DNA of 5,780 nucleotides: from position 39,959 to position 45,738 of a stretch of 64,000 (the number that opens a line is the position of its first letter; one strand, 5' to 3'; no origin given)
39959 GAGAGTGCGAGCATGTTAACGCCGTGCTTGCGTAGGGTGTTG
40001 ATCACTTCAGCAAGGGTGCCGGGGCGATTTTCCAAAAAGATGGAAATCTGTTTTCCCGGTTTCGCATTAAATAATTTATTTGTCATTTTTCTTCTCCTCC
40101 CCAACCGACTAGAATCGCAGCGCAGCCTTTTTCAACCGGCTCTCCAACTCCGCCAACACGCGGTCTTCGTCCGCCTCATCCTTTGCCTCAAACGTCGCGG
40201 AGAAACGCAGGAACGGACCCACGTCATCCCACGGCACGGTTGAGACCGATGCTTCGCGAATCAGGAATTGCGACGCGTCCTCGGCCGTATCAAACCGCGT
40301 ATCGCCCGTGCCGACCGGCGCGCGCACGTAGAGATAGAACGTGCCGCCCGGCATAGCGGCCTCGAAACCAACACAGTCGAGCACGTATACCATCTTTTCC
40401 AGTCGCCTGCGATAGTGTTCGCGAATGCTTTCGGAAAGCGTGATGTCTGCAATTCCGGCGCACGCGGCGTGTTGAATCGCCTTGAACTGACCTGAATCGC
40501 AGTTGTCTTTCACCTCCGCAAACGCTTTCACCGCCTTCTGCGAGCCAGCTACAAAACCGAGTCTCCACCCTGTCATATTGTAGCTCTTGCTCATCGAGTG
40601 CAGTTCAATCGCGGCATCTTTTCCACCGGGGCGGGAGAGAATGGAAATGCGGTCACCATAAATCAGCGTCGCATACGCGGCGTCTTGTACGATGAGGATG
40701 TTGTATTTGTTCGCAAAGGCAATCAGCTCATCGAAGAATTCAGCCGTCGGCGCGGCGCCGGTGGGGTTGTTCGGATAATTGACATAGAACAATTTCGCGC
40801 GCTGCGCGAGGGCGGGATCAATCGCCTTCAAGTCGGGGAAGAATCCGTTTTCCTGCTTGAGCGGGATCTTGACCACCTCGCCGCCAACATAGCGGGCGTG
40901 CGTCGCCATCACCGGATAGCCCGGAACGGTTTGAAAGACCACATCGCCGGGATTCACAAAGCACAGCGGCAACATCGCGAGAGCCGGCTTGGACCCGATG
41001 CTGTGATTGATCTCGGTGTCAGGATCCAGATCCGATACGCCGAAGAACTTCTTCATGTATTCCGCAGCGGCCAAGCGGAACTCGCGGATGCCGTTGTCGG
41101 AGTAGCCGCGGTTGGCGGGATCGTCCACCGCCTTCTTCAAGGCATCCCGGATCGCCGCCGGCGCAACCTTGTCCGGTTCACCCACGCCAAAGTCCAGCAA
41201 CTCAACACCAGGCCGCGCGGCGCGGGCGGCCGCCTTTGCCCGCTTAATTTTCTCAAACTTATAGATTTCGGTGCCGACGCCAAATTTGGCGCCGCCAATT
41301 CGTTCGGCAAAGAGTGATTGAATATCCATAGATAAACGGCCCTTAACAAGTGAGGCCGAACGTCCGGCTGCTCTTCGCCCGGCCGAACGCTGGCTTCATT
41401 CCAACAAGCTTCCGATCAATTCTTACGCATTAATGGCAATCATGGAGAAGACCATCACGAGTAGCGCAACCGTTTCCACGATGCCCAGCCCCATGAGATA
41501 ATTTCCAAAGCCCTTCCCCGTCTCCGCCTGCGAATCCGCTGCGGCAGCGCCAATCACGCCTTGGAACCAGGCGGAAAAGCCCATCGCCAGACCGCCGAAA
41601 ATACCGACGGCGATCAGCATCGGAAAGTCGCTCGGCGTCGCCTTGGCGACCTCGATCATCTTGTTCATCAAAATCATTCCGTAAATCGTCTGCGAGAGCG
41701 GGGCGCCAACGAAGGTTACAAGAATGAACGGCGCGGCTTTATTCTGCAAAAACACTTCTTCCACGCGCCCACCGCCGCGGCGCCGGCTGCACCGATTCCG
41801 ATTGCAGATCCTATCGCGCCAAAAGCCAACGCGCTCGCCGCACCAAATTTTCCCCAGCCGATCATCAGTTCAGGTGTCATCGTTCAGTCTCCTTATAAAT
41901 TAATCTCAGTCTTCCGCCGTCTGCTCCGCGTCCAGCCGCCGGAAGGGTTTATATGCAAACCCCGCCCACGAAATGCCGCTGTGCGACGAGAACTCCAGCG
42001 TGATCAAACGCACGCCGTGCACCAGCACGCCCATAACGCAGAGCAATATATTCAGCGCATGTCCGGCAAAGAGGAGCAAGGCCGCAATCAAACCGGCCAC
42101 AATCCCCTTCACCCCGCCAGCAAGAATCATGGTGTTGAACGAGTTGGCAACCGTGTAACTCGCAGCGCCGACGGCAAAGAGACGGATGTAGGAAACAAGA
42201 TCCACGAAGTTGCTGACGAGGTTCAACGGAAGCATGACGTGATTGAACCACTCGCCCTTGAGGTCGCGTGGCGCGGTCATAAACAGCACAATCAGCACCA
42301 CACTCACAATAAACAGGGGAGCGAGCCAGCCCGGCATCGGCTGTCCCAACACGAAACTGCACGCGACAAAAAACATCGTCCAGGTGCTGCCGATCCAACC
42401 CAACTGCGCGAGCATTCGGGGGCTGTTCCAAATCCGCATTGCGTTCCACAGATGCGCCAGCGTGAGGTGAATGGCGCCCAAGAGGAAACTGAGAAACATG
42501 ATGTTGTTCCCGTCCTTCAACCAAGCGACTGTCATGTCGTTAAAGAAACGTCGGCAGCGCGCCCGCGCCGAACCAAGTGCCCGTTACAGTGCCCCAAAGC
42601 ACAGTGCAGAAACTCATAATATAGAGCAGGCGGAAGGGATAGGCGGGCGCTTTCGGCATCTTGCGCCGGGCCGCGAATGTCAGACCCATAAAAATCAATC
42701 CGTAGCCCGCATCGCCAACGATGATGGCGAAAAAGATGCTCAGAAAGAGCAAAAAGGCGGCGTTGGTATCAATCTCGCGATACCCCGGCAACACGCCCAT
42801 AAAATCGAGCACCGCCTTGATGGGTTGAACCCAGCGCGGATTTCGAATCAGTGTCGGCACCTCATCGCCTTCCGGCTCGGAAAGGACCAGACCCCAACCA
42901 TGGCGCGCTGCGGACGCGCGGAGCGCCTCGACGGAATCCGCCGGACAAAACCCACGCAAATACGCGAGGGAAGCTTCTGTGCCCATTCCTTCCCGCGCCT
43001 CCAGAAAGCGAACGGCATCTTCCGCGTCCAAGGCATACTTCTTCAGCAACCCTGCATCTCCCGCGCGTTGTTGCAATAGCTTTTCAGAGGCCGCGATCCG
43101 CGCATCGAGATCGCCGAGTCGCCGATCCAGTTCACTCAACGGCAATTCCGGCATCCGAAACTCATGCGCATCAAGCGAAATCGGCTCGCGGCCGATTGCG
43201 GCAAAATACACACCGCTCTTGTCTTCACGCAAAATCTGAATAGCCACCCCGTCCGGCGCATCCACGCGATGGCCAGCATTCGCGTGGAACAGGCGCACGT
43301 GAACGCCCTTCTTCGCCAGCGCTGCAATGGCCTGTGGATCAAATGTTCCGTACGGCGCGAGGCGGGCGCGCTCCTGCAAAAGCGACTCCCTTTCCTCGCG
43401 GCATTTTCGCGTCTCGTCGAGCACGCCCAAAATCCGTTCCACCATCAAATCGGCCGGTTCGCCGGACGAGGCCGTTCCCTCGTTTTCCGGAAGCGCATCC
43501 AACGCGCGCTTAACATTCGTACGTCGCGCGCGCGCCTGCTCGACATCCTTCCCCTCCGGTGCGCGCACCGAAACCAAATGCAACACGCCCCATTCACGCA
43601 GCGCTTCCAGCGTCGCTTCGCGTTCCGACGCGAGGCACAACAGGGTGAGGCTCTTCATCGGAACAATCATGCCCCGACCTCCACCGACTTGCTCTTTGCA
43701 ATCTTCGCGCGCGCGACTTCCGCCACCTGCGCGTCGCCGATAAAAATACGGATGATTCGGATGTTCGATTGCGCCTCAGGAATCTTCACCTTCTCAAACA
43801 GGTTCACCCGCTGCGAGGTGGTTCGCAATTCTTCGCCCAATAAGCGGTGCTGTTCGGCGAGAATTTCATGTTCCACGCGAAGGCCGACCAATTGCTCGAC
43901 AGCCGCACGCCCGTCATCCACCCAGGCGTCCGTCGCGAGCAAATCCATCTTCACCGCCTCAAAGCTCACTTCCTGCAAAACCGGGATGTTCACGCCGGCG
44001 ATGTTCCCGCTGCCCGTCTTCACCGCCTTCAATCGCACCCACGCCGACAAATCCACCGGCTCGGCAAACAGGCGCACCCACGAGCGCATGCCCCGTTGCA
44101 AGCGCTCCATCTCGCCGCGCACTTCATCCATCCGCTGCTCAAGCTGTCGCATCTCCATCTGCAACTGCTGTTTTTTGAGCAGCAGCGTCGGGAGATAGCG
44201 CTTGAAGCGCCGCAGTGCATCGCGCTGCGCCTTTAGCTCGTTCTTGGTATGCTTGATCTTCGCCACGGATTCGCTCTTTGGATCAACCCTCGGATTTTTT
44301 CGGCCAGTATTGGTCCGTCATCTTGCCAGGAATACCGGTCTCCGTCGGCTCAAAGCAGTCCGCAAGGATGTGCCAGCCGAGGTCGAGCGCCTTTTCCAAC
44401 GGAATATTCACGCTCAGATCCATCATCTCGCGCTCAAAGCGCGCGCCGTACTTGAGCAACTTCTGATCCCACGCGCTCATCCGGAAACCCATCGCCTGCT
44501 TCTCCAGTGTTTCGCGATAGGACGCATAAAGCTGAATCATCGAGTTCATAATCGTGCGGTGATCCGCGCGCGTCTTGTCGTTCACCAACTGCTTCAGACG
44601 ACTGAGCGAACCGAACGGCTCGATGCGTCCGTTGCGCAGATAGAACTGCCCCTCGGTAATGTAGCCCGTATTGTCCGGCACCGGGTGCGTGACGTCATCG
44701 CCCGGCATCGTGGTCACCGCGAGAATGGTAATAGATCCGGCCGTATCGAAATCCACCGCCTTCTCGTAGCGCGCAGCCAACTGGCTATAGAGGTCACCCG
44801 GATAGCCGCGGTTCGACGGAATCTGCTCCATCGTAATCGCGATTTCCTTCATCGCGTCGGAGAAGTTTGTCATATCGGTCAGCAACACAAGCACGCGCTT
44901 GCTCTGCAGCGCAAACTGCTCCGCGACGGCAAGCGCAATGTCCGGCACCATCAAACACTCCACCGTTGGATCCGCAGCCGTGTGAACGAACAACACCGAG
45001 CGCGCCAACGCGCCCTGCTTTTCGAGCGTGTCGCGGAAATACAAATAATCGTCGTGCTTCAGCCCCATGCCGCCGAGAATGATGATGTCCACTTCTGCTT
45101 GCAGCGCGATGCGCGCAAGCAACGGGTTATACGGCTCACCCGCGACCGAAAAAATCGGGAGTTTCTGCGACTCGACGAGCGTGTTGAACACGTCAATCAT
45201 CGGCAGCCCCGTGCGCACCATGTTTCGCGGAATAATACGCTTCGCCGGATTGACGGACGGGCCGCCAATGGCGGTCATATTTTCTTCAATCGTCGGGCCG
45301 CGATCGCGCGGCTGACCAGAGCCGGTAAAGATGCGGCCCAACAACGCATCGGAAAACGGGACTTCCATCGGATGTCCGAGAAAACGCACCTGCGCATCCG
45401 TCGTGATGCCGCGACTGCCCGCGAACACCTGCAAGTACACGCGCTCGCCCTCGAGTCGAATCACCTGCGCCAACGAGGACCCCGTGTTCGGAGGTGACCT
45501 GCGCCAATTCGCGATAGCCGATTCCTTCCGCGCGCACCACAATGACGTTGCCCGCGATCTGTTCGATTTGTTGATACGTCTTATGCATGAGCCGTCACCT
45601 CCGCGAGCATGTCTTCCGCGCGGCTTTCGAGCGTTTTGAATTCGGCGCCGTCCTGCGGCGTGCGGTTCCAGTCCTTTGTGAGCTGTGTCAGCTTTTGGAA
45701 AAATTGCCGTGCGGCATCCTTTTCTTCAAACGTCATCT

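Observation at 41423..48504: V-type ATPase operon in Chlamydia-like order (E, hypothetical, A, B, D, I, K) in a high-GC genome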

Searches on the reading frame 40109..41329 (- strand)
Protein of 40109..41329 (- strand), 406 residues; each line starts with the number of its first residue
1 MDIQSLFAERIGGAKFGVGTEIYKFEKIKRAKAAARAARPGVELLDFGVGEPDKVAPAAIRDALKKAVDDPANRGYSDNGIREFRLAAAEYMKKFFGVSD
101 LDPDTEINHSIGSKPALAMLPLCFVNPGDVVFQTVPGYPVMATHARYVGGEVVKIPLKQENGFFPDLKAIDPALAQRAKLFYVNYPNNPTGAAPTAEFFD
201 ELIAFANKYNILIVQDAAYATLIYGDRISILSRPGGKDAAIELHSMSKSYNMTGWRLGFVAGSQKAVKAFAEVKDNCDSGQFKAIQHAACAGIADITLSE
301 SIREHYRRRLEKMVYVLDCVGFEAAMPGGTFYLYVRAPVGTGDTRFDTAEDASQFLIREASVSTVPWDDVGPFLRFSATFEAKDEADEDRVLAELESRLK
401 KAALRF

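Call 49: search_protein_families(library=ncbifam, proteins=[window:40109-41329:-], max_evalue=0.00001)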
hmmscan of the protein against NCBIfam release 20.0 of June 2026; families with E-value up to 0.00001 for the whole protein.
window:40109-41329:- (406 aa): 65 families (the best 25 are shown)
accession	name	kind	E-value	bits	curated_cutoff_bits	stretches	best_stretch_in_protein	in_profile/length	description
NF004937.0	PRK06290.1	equivalog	5e-181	601.9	585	1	3-406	5-410/410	LL-diaminopimelate aminotransferase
NF006756.0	PRK09276.1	subfamily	1.1e-102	343.8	507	1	23-369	14-355/387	LL-diaminopimelate aminotransferase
TIGR03540.1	DapC_direct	equivalog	2.3e-100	336.2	593.25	1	23-366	12-350/383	LL-diaminopimelate aminotransferase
NF005977.0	PRK08068.1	subfamily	1.6e-79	268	494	1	36-366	26-353/391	transaminase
NF005815.0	PRK07681.1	equivalog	9.7e-78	261.9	545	1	38-347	28-339/399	LL-diaminopimelate aminotransferase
NF004611.0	PRK05942.1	equivalog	2.4e-77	260.5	628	1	23-347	18-343/394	aspartate aminotransferase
NF006604.0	PRK09148.1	equivalog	2.7e-68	230.8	648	1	23-366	14-355/406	LL-diaminopimelate aminotransferase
NF005613.0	PRK07366.1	equivalog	2.2e-65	221.2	486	1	25-339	15-331/391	LL-diaminopimelate aminotransferase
NF006033.0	PRK08175.1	equivalog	6e-64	216.5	647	1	23-366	19-360/407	alanine transaminase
NF006387.0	PRK08636.1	equivalog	4.5e-60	203.8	675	1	23-366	16-364/403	LL-diaminopimelate aminotransferase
NF041364.1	GntC_guanitoxin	equivalog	9.5e-59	199.1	415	1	47-367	3-324/356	guanitoxin biosynthesis PLP-dependent (S)-gamma-hydroxy-L-arginine cyclodehydratase GntC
TIGR03537.1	DapC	equivalog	1.4e-58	198.5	453.6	1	44-345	2-303/350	succinyldiaminopimelate transaminase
NF041091.1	asp_aminotase_Arch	equivalog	1.5e-47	162.3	550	1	32-368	17-345/376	aspartate aminotransferase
NF005816.0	PRK07682.1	equivalog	3.2e-43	147.8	620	1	44-368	31-351/390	aminotransferase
NF005855.0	PRK07777.1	equivalog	6.5e-43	147.5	553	1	31-366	19-351/391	pyridoxal phosphate-dependent aminotransferase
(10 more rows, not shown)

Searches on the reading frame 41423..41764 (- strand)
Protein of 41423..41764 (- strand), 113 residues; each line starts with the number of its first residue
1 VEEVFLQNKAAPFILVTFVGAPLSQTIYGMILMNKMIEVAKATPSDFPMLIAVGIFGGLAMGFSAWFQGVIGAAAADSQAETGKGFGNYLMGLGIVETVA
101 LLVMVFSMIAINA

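Call 4: search_protein_families(library=pfam, proteins=[window:41423-41764:-], max_evalue=0.01)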
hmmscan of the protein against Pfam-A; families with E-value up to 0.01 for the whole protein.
window:41423-41764:- (113 aa): 1 family
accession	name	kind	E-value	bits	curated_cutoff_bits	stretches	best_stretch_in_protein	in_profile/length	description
PF00137.26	ATP-synt_C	-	3.2e-09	37.4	24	1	51-109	1-59/60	ATP synthase subunit C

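Call 5: search_protein_families(library=ncbifam, proteins=[window:41423-41764:-], max_evalue=0.01)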
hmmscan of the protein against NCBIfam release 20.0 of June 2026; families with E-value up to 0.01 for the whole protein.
window:41423-41764:- (113 aa): 3 families
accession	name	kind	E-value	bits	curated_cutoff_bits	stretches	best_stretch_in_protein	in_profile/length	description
NF005174.0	PRK06649.1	equivalog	1.3e-41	141.9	127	1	4-110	37-141/143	V-type ATP synthase subunit K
NF007200.0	PRK09621.1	equivalog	5.1e-13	49.2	108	1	16-110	46-140/141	ATP synthase subunit C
NF006219.0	PRK08344.1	equivalog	5.5e-08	32.7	108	1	19-111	51-157/161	V-type ATP synthase subunit K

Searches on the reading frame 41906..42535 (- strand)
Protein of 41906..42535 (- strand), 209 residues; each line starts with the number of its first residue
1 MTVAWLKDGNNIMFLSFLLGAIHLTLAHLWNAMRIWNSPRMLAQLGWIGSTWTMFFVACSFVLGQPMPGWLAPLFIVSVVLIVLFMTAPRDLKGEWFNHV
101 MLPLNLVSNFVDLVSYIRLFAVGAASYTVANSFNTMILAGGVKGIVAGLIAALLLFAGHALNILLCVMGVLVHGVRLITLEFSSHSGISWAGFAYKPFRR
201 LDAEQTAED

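Call 4: search_protein_families(library=pfam, proteins=[window:41906-42535:-], max_evalue=0.01)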
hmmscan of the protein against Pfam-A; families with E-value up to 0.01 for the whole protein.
window:41906-42535:- (209 aa): 1 family
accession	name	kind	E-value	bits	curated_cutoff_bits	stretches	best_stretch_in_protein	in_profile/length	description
PF01496.24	V_ATPase_I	-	0.0089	14.4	30.7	0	104-198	716-813/815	V-type ATPase 116kDa subunit family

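Call 5: search_protein_families(library=ncbifam, proteins=[window:41906-42535:-], max_evalue=0.01)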
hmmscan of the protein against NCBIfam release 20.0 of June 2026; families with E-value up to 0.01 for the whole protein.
window:41906-42535:- (209 aa): 7 families
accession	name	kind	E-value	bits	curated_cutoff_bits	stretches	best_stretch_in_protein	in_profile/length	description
NF004429.0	PRK05771.2-2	equivalog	8.4e-42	143.7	799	1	10-201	403-606/608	V-type ATP synthase subunit I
NF004430.0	PRK05771.2-4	equivalog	9.7e-15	54.2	670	1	11-198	453-637/646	V-type ATP synthase subunit I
NF004431.0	PRK05771.2-5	equivalog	9.4e-10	37.6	851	1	104-207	551-647/649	V-type ATP synthase subunit I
NF004428.0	PRK05771.2-1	equivalog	5.4e-09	34.7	766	1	6-185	481-657/680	V-type ATP synthase subunit I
NF004427.0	PRK05771.1-1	equivalog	2.2e-08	33.3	942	1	104-185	559-638/668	V-type ATP synthase subunit I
NF004432.0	PRK05771.3-1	equivalog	0.00019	20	1044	1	107-199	535-627/643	V-type ATP synthase subunit I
NF004434.0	PRK05771.3-3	equivalog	0.001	17.6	777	1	110-185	588-663/686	V-type ATP synthase subunit I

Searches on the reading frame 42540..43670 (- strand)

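Call 4: search_protein_families(library=pfam, proteins=[window:42540-43670:-], max_evalue=0.01)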
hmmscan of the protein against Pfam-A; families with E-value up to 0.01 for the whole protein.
window:42540-43670:- (376 aa): 1 family
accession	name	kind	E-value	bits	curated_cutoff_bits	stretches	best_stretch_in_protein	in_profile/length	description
PF01496.24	V_ATPase_I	-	0.0066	14.9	30.7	1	268-331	348-410/815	V-type ATPase 116kDa subunit family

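Call 5: search_protein_families(library=ncbifam, proteins=[window:42540-43670:-], max_evalue=0.01)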
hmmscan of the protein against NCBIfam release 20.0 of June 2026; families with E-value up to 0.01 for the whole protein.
window:42540-43670:- (376 aa): 8 families
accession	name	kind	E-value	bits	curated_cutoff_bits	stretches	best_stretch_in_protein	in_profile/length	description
NF004429.0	PRK05771.2-2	equivalog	3.5e-70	237.4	799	1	1-369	1-378/608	V-type ATP synthase subunit I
NF004431.0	PRK05771.2-5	equivalog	2e-20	72.9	851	1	11-369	9-380/649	V-type ATP synthase subunit I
NF004430.0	PRK05771.2-4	equivalog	6.4e-15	54.8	670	1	238-368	279-414/646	V-type ATP synthase subunit I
NF004434.0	PRK05771.3-3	equivalog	1.3e-13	50.4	777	1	179-368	228-420/686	V-type ATP synthase subunit I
NF004427.0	PRK05771.1-1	equivalog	1.5e-12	47.1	942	1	230-369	299-445/668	V-type ATP synthase subunit I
NF004428.0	PRK05771.2-1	equivalog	1.5e-12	46.5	766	1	236-369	307-448/680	V-type ATP synthase subunit I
NF004432.0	PRK05771.3-1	equivalog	3.6e-10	38.9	1044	1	229-332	262-365/643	V-type ATP synthase subunit I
NF004433.0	PRK05771.3-2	equivalog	0.0016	16.9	1173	1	267-328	308-368/701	V-type ATP synthase subunit I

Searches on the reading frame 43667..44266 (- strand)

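Call 4: search_protein_families(library=pfam, proteins=[window:43667-44266:-], max_evalue=0.01)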
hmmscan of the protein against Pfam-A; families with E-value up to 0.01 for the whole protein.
window:43667-44266:- (199 aa): 2 families
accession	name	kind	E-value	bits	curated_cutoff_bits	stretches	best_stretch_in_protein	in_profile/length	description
PF01813.22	ATP-synt_D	-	7.3e-39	134.1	25.7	1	10-192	1-196/196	ATP synthase subunit D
PF16331.10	TolA_bind_tri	-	0.0076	16.8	30.1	0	32-61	20-49/76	TolA binding protein trimerisation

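Call 5: search_protein_families(library=ncbifam, proteins=[window:43667-44266:-], max_evalue=0.01)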
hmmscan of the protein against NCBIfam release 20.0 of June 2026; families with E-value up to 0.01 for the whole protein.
window:43667-44266:- (199 aa): 8 families
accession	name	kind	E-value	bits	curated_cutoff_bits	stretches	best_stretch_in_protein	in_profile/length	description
NF002565.0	PRK02195.1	equivalog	3.5e-70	235.9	189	1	1-194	2-196/204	V-type ATP synthase subunit D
TIGR00309.1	V_ATPase_subD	subfamily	3.1e-40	138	72.25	1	1-194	1-206/209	V-type ATP synthase subunit D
NF001542.0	PRK00373.1-1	equivalog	5.2e-08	32.6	261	1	2-194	4-207/212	V-type ATP synthase subunit D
NF001545.0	PRK00373.1-4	equivalog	3.3e-06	27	226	1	1-192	6-208/216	V-type ATP synthase subunit D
NF001543.0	PRK00373.1-2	equivalog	2.3e-05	24.1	290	1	82-187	91-201/212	V-type ATP synthase subunit D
NF001544.0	PRK00373.1-3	equivalog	0.00034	20.5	253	1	89-192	100-205/216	V-type ATP synthase subunit D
NF045487.1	ASRP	equivalog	0.0027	16.4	300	1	3-60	129-186/593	archaea-specific SMC-related protein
TIGR04211.1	SH3_and_anchor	equivalog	0.0089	15.6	65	0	4-66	68-130/198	TIGR04211 family SH3 domain-containing protein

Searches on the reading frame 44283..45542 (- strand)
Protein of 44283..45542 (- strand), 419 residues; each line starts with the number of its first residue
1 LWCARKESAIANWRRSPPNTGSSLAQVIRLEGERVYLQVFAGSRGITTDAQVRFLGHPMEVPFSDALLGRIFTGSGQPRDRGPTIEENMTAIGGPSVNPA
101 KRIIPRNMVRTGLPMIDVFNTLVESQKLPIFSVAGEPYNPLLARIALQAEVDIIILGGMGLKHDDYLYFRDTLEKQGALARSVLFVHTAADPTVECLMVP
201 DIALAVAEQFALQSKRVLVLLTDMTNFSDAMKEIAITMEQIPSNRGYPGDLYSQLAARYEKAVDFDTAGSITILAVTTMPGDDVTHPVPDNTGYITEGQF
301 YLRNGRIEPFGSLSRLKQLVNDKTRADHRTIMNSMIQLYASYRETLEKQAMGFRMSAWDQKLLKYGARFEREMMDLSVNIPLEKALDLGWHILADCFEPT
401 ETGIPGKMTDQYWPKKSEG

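Call 4: search_protein_families(library=pfam, proteins=[window:44283-45542:-], max_evalue=0.01)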
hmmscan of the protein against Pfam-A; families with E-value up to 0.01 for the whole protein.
window:44283-45542:- (419 aa): 3 families
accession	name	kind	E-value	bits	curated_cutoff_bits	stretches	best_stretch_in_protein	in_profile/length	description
PF00006.31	ATP-synt_ab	-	1.3e-51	175.7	29.5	1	112-304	1-195/213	ATP synthase alpha/beta family, nucleotide-binding domain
PF22919.1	ATP-synt_VA_C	-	1.9e-10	41.1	24.7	1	319-413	3-101/101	C-terminal domain of V and A type ATP synthase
PF02874.29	ATP-synt_ab_N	-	1.8e-05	25.6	20.9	1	23-56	36-69/69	ATP synthase alpha/beta family, beta-barrel domain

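Call 5: search_protein_families(library=ncbifam, proteins=[window:44283-45542:-], max_evalue=0.01)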
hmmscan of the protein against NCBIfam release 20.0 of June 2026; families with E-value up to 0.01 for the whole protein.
window:44283-45542:- (419 aa): 32 families (the best 25 are shown)
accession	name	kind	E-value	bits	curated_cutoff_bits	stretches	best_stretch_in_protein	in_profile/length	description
NF002555.0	PRK02118.1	equivalog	2e-214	712.2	431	1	20-417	35-434/436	V-type ATP synthase subunit B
NF003235.0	PRK04196.1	subfamily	9.4e-105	351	349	1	23-417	41-459/462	V-type ATP synthase subunit B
TIGR01041.1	ATP_syn_B_arch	equivalog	1.1e-94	317.5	844.65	1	25-417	39-455/458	ATP synthase subunit B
TIGR01040.1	V-ATPase_V1_B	equivalog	1e-83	281.5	804.65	1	23-417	37-464/467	V-type ATPase subunit B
TIGR02546.1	III_secr_ATP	equivalog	3.2e-42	144.7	604.75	1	19-345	37-370/423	type III secretion system ATPase SctN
TIGR03496.1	FliI_clade1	equivalog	9.7e-42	143.2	619.1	1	20-351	31-369/414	flagellar protein export ATPase FliI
TIGR01026.1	fliI_yscN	subfamily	1.3e-40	139.5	379.5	1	24-345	61-387/440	FliI/YscN family ATPase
NF005391.0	PRK06936.1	equivalog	1.7e-40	139.2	657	1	15-344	51-385/439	type III secretion system ATPase SctN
TIGR03498.1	FliI_clade3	equivalog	1.1e-39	136.3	587.45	1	22-351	35-372/418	flagellar protein export ATPase FliI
TIGR03497.1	FliI_clade2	equivalog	9.7e-39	133.5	629.8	1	24-346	35-362/413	flagellar protein export ATPase FliI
NF005295.0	PRK06820.1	equivalog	1.6e-38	132.8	690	1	24-302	62-339/440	EscN/YscN/HrcN family type III secretion system ATPase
NF006575.0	PRK09099.1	subfamily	1.5e-32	112.9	706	1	25-345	64-389/443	type III secretion system ATPase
NF005765.0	PRK07594.1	equivalog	4e-32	111.5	715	1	21-344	51-378/433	EscN/YscN/HrcN family type III secretion system ATPase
NF006012.0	PRK08149.1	equivalog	4.3e-31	108.3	594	1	23-325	47-361/431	type III secretion system ATPase SctN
NF006290.1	PRK08472.1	equivalog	9.6e-28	97.2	644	1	21-333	52-369/433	flagellar protein export ATPase FliI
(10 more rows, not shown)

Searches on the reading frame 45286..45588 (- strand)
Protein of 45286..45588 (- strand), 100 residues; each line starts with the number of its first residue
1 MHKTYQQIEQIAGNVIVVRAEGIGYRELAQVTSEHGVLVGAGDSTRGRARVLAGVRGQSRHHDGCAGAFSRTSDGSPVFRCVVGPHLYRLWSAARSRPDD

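Call 4: search_protein_families(library=pfam, proteins=[window:45286-45588:-], max_evalue=0.01)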
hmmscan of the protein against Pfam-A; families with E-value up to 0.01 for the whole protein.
window:45286-45588:- (100 aa): 0 families

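Call 5: search_protein_families(library=ncbifam, proteins=[window:45286-45588:-], max_evalue=0.01)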
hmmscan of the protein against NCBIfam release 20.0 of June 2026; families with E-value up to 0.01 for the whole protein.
window:45286-45588:- (100 aa): 1 family
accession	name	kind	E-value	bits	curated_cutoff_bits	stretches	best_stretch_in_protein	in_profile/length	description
NF002555.0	PRK02118.1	equivalog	5.7e-06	25.3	431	1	1-37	1-37/436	V-type ATP synthase subunit B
